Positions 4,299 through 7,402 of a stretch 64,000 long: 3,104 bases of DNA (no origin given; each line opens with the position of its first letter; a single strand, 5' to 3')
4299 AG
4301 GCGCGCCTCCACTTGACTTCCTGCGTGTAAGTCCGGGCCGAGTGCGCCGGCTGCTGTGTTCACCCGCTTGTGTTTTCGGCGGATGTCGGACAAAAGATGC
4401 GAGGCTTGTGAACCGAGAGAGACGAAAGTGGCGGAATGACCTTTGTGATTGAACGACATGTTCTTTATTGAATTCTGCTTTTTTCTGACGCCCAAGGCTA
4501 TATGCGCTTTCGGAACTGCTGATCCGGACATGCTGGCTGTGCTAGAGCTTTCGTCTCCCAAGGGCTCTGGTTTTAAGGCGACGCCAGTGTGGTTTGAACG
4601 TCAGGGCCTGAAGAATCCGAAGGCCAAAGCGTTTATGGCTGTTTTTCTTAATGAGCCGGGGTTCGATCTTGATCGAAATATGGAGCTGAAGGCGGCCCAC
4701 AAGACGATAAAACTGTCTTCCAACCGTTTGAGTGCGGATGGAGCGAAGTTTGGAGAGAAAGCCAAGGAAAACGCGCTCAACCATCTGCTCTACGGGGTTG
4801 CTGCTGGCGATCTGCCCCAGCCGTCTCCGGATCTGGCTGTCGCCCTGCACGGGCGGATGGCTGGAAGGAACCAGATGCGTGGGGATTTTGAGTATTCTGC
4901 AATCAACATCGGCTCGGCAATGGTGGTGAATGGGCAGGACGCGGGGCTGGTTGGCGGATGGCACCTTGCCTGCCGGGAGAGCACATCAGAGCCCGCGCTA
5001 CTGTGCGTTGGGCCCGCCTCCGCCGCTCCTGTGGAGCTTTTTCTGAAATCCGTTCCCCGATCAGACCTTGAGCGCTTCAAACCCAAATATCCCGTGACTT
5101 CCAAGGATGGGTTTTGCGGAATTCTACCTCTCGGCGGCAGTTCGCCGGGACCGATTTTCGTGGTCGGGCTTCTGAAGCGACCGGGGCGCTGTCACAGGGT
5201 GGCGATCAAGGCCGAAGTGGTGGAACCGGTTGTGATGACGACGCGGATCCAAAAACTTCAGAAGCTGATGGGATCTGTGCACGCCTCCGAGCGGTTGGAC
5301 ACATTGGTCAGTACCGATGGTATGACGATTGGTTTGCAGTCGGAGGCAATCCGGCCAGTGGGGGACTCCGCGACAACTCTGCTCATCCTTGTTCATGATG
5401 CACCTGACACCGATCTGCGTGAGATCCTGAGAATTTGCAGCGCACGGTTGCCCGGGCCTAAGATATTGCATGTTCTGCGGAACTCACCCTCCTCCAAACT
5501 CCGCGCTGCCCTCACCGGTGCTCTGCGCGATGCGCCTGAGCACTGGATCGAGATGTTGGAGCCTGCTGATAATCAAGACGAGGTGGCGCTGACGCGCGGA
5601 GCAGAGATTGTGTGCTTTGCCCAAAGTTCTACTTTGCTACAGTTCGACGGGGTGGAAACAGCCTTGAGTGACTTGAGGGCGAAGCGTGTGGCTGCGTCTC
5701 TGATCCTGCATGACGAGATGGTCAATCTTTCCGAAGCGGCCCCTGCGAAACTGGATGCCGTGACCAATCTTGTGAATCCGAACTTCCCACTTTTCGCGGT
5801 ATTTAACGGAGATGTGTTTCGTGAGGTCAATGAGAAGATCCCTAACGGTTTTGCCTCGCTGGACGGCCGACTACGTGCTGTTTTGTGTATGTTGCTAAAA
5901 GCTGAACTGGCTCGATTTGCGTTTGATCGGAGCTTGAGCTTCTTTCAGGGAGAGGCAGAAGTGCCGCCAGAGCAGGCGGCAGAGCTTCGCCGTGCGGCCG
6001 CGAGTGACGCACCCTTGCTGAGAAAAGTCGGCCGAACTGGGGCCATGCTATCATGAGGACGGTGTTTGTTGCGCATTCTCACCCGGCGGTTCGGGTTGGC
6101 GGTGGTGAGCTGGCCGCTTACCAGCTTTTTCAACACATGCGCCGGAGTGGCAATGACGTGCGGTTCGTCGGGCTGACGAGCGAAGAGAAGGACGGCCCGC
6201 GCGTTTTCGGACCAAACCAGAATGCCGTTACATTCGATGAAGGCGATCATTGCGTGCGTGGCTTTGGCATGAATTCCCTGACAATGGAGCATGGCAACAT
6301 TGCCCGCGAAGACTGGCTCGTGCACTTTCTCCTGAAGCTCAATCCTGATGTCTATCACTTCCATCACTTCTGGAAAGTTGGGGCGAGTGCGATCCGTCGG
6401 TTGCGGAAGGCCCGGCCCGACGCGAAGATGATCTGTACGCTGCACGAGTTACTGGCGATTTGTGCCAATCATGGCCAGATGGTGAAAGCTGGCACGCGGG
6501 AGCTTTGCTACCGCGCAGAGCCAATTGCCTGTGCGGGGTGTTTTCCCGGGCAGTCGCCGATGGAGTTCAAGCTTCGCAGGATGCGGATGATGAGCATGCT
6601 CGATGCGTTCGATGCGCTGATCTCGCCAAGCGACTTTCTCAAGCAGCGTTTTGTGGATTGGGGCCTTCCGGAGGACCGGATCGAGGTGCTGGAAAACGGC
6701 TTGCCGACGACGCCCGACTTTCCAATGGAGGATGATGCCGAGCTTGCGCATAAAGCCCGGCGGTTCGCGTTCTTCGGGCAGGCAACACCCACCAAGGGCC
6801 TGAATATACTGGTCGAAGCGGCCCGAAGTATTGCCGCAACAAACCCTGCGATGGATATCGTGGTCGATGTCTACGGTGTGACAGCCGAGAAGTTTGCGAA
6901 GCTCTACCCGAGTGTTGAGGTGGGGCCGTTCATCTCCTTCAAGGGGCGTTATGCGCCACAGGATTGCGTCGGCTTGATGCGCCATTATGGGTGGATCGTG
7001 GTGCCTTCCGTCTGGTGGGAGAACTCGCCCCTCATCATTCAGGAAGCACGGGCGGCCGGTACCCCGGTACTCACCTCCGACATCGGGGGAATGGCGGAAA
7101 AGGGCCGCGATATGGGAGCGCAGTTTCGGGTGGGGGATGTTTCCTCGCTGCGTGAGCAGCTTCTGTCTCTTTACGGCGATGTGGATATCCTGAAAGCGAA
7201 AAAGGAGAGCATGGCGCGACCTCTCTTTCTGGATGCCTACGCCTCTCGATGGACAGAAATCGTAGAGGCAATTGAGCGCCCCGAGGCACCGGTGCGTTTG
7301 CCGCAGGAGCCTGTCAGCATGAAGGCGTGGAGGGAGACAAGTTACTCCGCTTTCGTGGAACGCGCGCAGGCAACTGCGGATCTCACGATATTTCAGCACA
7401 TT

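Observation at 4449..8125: Low-GC, translationally coupled two-gene module: unknown 535-aa protein plus GT4::sulfotransferase fusion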

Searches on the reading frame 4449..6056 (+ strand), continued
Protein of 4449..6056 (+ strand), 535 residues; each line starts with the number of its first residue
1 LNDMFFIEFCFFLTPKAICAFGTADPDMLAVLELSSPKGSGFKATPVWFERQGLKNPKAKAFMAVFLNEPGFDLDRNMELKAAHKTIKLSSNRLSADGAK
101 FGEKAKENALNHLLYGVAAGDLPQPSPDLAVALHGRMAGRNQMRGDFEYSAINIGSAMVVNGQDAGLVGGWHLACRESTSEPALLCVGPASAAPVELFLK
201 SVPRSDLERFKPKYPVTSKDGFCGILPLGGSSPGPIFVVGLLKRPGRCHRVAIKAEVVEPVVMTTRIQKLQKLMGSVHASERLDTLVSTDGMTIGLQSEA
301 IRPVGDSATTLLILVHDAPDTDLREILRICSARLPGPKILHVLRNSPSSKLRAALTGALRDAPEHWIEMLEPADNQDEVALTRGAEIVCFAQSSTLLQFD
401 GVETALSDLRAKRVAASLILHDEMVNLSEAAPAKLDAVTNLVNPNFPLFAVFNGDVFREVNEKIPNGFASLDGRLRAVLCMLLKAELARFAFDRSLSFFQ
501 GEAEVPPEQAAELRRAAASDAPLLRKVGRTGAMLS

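Call 54: search_protein_families(library=pfam, proteins=[L007:21-1820:+, L007:1899-2972:+, L014:493-1497:+, L014:1552-3042:+, L008:5-2587:+, L008:11938-13308:+, L007:10814-11836:+, L007:12548-13621:+, L007:13691-14641:+, L005:14411-16990:+], max_evalue=0.001)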
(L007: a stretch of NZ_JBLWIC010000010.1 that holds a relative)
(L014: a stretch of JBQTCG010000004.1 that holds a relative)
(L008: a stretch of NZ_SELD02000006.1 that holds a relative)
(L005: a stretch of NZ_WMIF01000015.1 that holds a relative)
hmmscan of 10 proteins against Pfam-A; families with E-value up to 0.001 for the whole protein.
L007:21-1820:+ (599 aa): 8 families
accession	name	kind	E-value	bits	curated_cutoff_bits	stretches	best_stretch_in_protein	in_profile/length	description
PF13738.12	Pyr_redox_3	-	2.5e-22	80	30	1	169-365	1-199/305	Pyridine nucleotide-disulphide oxidoreductase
PF00743.25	FMO-like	-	1.2e-20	73.9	22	1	224-367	70-220/532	Flavin-binding monooxygenase-like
PF07992.20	Pyr_redox_2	-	1.4e-17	64.5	26.1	1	167-365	2-177/291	Pyridine nucleotide-disulphide oxidoreductase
PF13434.12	Lys_Orn_oxgnase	-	6.8e-08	32.5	21.3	1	262-365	119-225/339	L-lysine 6-monooxygenase/L-ornithine 5-monooxygenase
PF00070.33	Pyr_redox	-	9.4e-07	29.7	22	0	332-364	1-33/82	Pyridine nucleotide-disulphide oxidoreductase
PF12680.13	SnoaL_2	-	6.2e-06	27.2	27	1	19-114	6-100/102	SnoaL-like domain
PF13450.12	NAD_binding_8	-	0.0002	22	21.9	1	170-203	1-34/68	NAD(P)-binding Rossmann-like domain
PF01494.25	FAD_binding_3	-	0.00087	19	22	0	168-200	4-36/349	FAD binding domain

L007:1899-2972:+ (357 aa): 4 families
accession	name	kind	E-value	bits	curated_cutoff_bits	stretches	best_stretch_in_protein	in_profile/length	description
PF00107.32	ADH_zinc_N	-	1.5e-23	83.6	31.8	1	184-314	1-128/129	Zinc-binding dehydrogenase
PF08240.17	ADH_N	-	9e-20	71.3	23.5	1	24-146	1-104/104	Alcohol dehydrogenase GroES-like domain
PF16912.11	Glu_dehyd_C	-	6.7e-10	39.2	34.9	1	173-279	30-134/211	Glucose dehydrogenase C-terminus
PF13602.12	ADH_zinc_N_2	-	0.00027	22.3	27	1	240-318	19-103/134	Zinc-binding dehydrogenase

L014:493-1497:+ (334 aa): 6 families
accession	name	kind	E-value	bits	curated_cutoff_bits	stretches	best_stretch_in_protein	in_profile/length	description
PF00005.33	ABC_tran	-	2.9e-35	122.3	25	1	22-161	4-136/137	ABC transporter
PF08402.16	TOBE_2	-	6.5e-09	36.2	21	1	255-326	1-76/76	TOBE domain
PF03459.23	TOBE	-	8.9e-07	29.5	22.3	1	266-324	2-63/64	TOBE domain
PF13304.12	AAA_21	-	4.4e-05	24.1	27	0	31-55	1-25/304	AAA domain, putative AbiEii toxin, Type IV TA system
PF17912.7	OB_MalK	-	0.00019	22.6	27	0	235-249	1-15/53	MalK OB fold domain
PF03193.22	RsgA_GTPase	-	0.00035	20.9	30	1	25-54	103-131/174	RsgA GTPase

L014:1552-3042:+ (496 aa): 2 families
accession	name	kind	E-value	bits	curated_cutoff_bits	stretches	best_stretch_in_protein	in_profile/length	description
PF08125.19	Mannitol_dh_C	-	5.1e-55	186.4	30.7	1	292-480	1-189/190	Mannitol dehydrogenase C-terminal domain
PF01232.29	Mannitol_dh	-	7.8e-49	166.8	27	1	36-284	2-199/199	Mannitol dehydrogenase Rossmann domain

L008:5-2587:+ (860 aa): 2 families
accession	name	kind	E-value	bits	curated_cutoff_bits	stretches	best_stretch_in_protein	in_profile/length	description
PF00149.33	Metallophos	-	8.3e-12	46.4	21.5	1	267-496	1-190/191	Calcineurin-like phosphoesterase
PF02872.23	5_nucleotid_C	-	1.6e-10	41.7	23.6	1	647-773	50-151/158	5'-nucleotidase, C-terminal domain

L008:11938-13308:+ (456 aa): 3 families
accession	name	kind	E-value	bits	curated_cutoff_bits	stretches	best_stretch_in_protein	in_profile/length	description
PF01697.33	Glyco_transf_92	-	2.3e-20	73.7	23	1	21-176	20-188/249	Glycosyltransferase family 92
PF13704.12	Glyco_tranf_2_4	-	2.3e-20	73.3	27.5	1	15-107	1-95/98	Glycosyl transferase family 2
PF00535.33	Glycos_transf_2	-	6.8e-10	39.6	23.3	1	10-98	2-91/168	Glycosyl transferase family 2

L007:10814-11836:+ (340 aa): 1 family
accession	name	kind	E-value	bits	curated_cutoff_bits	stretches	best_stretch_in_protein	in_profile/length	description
PF17784.7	Sulfotransfer_4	-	0.00053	20.3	22.8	0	127-186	89-151/215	Sulfotransferase domain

L007:12548-13621:+ (357 aa): 0 families

L007:13691-14641:+ (316 aa): 1 family
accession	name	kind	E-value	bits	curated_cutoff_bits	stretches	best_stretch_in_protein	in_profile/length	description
PF00082.27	Peptidase_S8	-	3.4e-12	46.7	21.8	1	126-289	107-278/288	Subtilase family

L005:14411-16990:+ (859 aa): 3 families
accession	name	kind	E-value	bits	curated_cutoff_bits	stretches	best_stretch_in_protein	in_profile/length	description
PF00593.30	TonB_dep_Rec_b-barrel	-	6e-58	198.2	27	1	399-827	44-436/436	TonB dependent receptor-like, beta-barrel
PF07715.20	Plug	-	4.2e-20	72.7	23.9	1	189-287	2-106/107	TonB-dependent Receptor Plug Domain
PF07660.19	STN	-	4.5e-09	36.4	28.4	1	92-141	1-50/52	Secretin and TonB N terminus short domain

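Call 57: search_dna_similar(query=window:4458-6053:+, collection=plasmids, mode=protein, max_rows=15, max_evalue=0.001)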
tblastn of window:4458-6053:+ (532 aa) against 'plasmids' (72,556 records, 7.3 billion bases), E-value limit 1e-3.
Records with a match: 6; places in all: 6; records where one place covers at least 80% of the query: 4.
Best place of each record, by identity: <60% 6.
By first word of the organism name: Paracoccus 6.
By predicted mobility (MOB-suite, as given by PLSDB): non-mobilizable 5; mobilizable 1.
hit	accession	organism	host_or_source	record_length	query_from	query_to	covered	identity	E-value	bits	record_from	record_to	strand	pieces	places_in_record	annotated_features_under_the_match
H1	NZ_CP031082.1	Paracoccus yeei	Homo sapiens,single cell,eye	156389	4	482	90%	26.0%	6e-17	92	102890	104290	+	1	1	hypothetical protein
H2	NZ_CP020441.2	Paracoccus yeei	Homo sapiens,Urine suprapubic aspirate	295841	4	482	90%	26.0%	6e-18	96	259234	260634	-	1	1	hypothetical protein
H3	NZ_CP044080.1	Paracoccus yeei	Homo sapiens,clinical isolate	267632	4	482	90%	25.8%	4e-17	93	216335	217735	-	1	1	hypothetical protein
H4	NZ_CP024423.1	Paracoccus yeei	Homo sapiens,single cell,skin swab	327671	4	482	90%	25.8%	5e-17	92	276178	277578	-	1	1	hypothetical protein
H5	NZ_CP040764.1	Paracoccus liaowanqingii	Tibetan antelope,cell culture,feces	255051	2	398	75%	25.7%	8e-10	69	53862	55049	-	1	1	hypothetical protein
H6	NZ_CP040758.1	Paracoccus liaowanqingii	Tibetan antelope,cell culture,feces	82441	2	398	75%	25.1%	1e-9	69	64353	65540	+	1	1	hypothetical protein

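Call 58: get_annotated_region(hit=H1, flank=12000)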
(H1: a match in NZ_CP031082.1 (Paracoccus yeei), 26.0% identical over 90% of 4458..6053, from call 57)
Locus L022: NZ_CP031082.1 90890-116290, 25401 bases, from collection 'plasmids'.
description: Paracoccus yeei strain CCUG 32053 plasmid pYEE4, complete sequence
organism: Paracoccus yeei (NCBI taxid 147645)
taxonomy: Bacteria; Pseudomonadota; Alphaproteobacteria; Rhodobacterales; Paracoccaceae; Paracoccus; Paracoccus yeei
host: -; source: Homo sapiens,single cell,eye; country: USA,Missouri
typing (MOB-suite, as given by PLSDB): mobilizable; replicon rep_cluster_229; relaxase MOBP
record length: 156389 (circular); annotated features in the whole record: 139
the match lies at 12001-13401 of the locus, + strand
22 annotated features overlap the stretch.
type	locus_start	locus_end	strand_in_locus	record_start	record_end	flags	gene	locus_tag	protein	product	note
CDS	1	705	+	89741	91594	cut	iolD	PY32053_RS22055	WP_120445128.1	3D-(3,5/4)-trihydroxycyclohexane-1,2-dione acylhydrolase (decyclizing)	GO:0019310 - inositol catabolic process [Evidence IEA]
CDS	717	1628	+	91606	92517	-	iolE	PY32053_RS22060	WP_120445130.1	myo-inosose-2 dehydratase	GO:0019310 - inositol catabolic process [Evidence IEA]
CDS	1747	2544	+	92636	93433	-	iolB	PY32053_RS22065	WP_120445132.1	5-deoxy-glucuronate isomerase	GO:0019310 - inositol catabolic process [Evidence IEA]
CDS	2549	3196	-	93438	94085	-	-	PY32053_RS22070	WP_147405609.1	WHG domain-containing protein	-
CDS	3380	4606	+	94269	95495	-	-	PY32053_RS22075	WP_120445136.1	putative DNA modification/repair radical SAM protein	-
CDS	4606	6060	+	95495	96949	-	-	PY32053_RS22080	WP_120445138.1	UdgX family uracil-DNA binding protein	-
CDS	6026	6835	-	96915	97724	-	-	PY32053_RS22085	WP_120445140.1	alpha/beta hydrolase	-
CDS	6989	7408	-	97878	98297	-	-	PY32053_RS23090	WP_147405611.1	hypothetical protein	-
CDS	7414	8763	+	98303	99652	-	-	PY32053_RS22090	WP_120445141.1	DUF6212 domain-containing protein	-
CDS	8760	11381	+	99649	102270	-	-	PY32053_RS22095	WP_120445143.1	glycosyltransferase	-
CDS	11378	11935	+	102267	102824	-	-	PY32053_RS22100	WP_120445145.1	hypothetical protein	-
CDS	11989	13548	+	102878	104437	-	-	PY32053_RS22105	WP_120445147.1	hypothetical protein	-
CDS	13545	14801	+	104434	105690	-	-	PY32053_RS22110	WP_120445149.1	glycosyltransferase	-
CDS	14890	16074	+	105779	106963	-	-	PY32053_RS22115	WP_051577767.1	polysaccharide pyruvyl transferase family protein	-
CDS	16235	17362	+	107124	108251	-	-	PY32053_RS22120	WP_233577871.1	sugar phosphate nucleotidyltransferase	GO:0009058 - biosynthetic process [Evidence IEA]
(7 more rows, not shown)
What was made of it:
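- In P. yeei pYEE4 the cluster is followed by a sugar-phosphate nucleotidyltransferase and GlgX (call 58). The module occurs patchily and on plasmids in Paracoccus yeei and P. liaowanqingii (calls 57, 58).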

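Call 63: fold_search(model_id=the predicted structure, library=pdb)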
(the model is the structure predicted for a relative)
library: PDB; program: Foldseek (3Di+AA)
matches with E <= 10: 1923; with E <= 0.001: 47
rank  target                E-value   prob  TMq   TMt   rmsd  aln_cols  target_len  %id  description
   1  8d3t_B                6.8e-06  1.00  0.17  0.22  15.6       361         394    8  Crystal structure of GalS1 from Populus trichocarpas (released 2023-03-15)
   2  8d3t_A                2.3e-05  0.99  0.17  0.22  15.4       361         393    9  Crystal structure of GalS1 from Populus trichocarpas (released 2023-03-15)
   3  2r15_A                2.6e-05  0.99  0.13  0.29  17.6       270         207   10  Crystal structure of the myomesin domains 12 and 13 (released 2008-01-29)
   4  8d3t_D                2.6e-05  0.99  0.17  0.21  15.3       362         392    8  Crystal structure of GalS1 from Populus trichocarpas (released 2023-03-15)
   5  2y25_A                3.6e-05  0.96  0.12  0.19  17.0       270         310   12  Crystal structure of the myomesin domains My11-My13 (released 2011-12-21)
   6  8d3z_A                5.2e-05  0.99  0.18  0.22  15.2       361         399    8  Crystal structure of GalS1 in complex with Manganese from Populus trichocarpas (released 2023-03-15)
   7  6lyy_B                7.3e-05  0.94  0.11  0.24  19.3       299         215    7  Cryo-EM structure of the human MCT1/Basigin-2 complex in the presence of anti-cancer drug candidate AZD3965 in the out (released 2020-12-23)
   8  4ofp_A                7.8e-05  0.99  0.12  0.29  18.0       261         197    6  Crystal Structure of SYG-2 D3-D4 (released 2014-02-19)
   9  5y32_A                9.2e-05  0.98  0.15  0.31  15.6       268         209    7  Crystal structure of PTP delta Ig1-Ig2 in complex with IL1RAPL1 (released 2017-08-16)
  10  3b5h_A                9.8e-05  0.96  0.11  0.28  16.1       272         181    6  Crystal structure of the extracellular portion of HAb18G/CD147 (released 2008-05-06)
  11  5jqx_A                1.1e-04  1.00  0.27  0.45   8.7       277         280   12  Crystal structure of glucosyl-3-phosphoglycerate synthase from Mycobacterium tuberculosis in complex with phosphoglyce (released 2017-05-24)
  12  2yd7_B                1.1e-04  0.98  0.14  0.32  15.8       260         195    9  Crystal structure of the N-terminal Ig1-2 module of Human Receptor Protein Tyrosine Phosphatase Delta (released 2011-04-13)
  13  2y25_B                1.1e-04  0.90  0.12  0.18  17.0       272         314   11  Crystal structure of the myomesin domains My11-My13 (released 2011-12-21)
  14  2z86_B                1.4e-04  1.00  0.25  0.23  12.9       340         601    8  Crystal structure of chondroitin polymerase from Escherichia coli strain K4 (K4CP) complexed with UDP-GlcUA and UDP (released 2008-09-16)
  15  5jqx_C                1.9e-04  1.00  0.27  0.46   9.5       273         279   12  Crystal structure of glucosyl-3-phosphoglycerate synthase from Mycobacterium tuberculosis in complex with phosphoglyce (released 2017-05-24)
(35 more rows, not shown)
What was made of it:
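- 4458..4715 (+): Partner, first Ig-like β-sandwich (aa 1-86). It is degenerate here: the family's GW and RxDL motifs are lost. Foldseek matches tandem Ig domains (call 63).
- On GT-A fold / GT2 glycosyltransferases (gene 1, C-terminal part): Foldseek matches GpgS, SpsA and K4CP (call 63).
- Closest known: GT-A enzymes with N-terminal β-sandwich/CBM modules. Same: GalS1 is the top Foldseek hit (call 63).
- The β-sandwich pair is CBM-like, as in GalS1 (call 63).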

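Call 86: search_protein_families(library=padloc, proteins=[window:4458-6053:+, L012:298-1680:+, L012:4358-4912:+, L012:1617-4361:+], max_evalue=0.01)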
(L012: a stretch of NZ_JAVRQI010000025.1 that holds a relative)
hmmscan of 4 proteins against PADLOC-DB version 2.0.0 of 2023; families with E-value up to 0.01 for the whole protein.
window:4458-6053:+ (532 aa): 0 families

L012:298-1680:+ (460 aa): 0 families

L012:4358-4912:+ (184 aa): 0 families

L012:1617-4361:+ (914 aa): 0 families
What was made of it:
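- Tried and rejected: PADLOC found none (call 86).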

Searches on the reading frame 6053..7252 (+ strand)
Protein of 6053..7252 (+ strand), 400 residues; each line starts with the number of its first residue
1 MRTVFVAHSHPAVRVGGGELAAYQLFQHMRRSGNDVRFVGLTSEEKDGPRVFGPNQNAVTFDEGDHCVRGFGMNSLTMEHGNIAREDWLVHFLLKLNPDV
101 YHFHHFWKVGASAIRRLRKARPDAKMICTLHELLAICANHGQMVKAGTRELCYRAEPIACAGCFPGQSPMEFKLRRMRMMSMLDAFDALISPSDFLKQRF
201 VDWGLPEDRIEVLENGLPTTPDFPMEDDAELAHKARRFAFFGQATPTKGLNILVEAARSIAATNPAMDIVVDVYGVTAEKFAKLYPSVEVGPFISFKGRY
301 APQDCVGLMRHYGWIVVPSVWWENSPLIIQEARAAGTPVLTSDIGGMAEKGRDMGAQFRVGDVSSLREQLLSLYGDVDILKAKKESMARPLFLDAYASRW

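Call 68: search_solved_structures(query=window:6053-7252:+, max_evalue=0.001, show_alignments=1)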
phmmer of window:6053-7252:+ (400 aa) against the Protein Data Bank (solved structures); distinct sequences matched with E-value up to 0.001: 4.
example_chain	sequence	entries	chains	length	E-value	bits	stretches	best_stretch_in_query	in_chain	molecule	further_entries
3c4q_A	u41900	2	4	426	2.4e-05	26.9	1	173-347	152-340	Predicted glycosyltransferases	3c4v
3c48_A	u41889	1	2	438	2.5e-05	26.8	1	173-347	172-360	Predicted glycosyltransferases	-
4n9w_A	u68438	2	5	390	0.00081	21.8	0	197-376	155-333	GDP-mannose-dependent alpha-(1-2)-phosphatidylinositol mannosyltransferase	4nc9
2gej_A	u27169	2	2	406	0.00089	21.7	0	197-376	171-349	PHOSPHATIDYLINOSITOL MANNOSYLTRANSFERASE (PimA)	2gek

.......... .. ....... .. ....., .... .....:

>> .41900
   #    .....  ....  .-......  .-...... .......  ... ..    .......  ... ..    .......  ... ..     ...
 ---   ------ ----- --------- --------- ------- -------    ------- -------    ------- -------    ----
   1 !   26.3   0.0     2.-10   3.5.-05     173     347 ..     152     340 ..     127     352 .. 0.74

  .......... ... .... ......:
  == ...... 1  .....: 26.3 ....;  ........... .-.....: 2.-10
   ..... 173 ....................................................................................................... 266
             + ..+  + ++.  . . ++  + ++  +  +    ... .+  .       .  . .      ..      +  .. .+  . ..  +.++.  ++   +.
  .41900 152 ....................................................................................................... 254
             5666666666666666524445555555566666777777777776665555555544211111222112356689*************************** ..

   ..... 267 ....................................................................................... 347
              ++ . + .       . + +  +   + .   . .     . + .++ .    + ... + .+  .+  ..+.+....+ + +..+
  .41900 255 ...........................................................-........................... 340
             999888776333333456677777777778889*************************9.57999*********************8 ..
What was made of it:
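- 6053..7237 (+): GT4 (retaining GT-B) glycosyltransferase domain, aa 1 to about 395. EX7E is at aa 323-331 (nt 7019-7045). The nearest solved relatives are MshA and PimA (call 68).
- On CAZy GT4 / Pfam Glyco_transf_4 + Glycos_transf_1 (gene 2, N-terminal part): The region aligns with MshA (call 68).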
